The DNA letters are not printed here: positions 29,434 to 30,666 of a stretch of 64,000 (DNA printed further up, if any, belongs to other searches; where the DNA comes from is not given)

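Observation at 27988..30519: OMP beta-barrel domain fused in-frame to cyclophilin plus FKBP PPIases; the junction sits at a homopolymer tract and an internal OMP-type terminal Phe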

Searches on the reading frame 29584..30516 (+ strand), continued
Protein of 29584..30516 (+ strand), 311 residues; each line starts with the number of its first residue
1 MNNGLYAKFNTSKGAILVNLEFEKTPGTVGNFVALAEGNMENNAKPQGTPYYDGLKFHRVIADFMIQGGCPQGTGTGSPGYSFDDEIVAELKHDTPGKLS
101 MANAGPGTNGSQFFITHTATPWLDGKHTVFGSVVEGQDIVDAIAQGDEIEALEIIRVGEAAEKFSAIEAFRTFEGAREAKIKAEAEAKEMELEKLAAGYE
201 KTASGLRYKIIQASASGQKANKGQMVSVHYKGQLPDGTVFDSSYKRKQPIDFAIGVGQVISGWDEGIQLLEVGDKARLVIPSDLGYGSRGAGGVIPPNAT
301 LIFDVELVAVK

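Call 65: search_solved_structures(query=window:29584-30516:+, max_evalue=1e-10, show_alignments=0)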
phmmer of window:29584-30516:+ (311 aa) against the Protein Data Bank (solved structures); distinct sequences matched with E-value up to 1e-10: 289 (the best 60 are shown).
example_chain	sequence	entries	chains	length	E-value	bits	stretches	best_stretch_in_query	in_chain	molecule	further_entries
3jxv_A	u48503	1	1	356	1.4e-47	166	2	203-309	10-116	70 kDa peptidyl-prolyl isomerase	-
3jym_A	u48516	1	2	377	1.7e-47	165.8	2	202-309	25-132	FK506-binding protein (FKBP) from wheat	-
1w74_A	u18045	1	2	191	3.5e-38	135.2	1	7-145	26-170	PEPTIDYL-PROLYL CIS-TRANS ISOMERASE A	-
3uqa_A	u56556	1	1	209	6.8e-35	124.4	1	200-309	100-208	Ubiquitin-like protein SMT3, Peptidyl-prolyl cis-trans isomerase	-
4dz3_A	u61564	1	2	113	9.6e-35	123.9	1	202-309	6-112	Peptidyl-prolyl cis-trans isomerase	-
2ke0_A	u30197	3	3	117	1e-34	123.8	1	202-309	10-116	Peptidyl-prolyl cis-trans isomerase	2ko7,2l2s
8p3c_B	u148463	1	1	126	1.2e-34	123.5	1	201-309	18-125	Peptidyl-prolyl cis-trans isomerase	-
3jb9_d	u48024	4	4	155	1.3e-34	123.4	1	8-141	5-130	Peptidyl-prolyl cis-trans isomerase ppi1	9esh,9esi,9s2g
2y78_A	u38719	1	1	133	1.6e-34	123.2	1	202-309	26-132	PEPTIDYL-PROLYL CIS-TRANS ISOMERASE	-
5v8t_A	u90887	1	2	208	2.5e-34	122.6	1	200-309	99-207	Ubiquitin-like protein SMT3,Peptidyl-prolyl cis-trans isomerase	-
4ggq_C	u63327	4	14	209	2.5e-34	122.5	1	200-309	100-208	Ubiquitin-like protein SMT3, Peptidyl-prolyl cis-trans isomerase | Chimera protein of Ubiquitin-like protein SMT3 and Peptidyl-prolyl cis-trans isomerase | Ubiq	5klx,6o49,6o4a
3vaw_A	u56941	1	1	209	2.6e-34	122.5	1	200-309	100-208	Ubiquitin-like protein SMT3,Peptidyl-prolyl cis-trans isomerase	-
8xi2_S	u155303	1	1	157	5.5e-34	121.4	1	8-144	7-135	Peptidyl-prolyl cis-trans isomerase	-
4dz2_A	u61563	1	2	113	1.1e-33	120.4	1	202-309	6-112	Peptidyl-prolyl cis-trans isomerase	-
3uf8_A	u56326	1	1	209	1.6e-33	119.8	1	200-309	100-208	Ubiquitin-like protein SMT3, Peptidyl-prolyl cis-trans isomerase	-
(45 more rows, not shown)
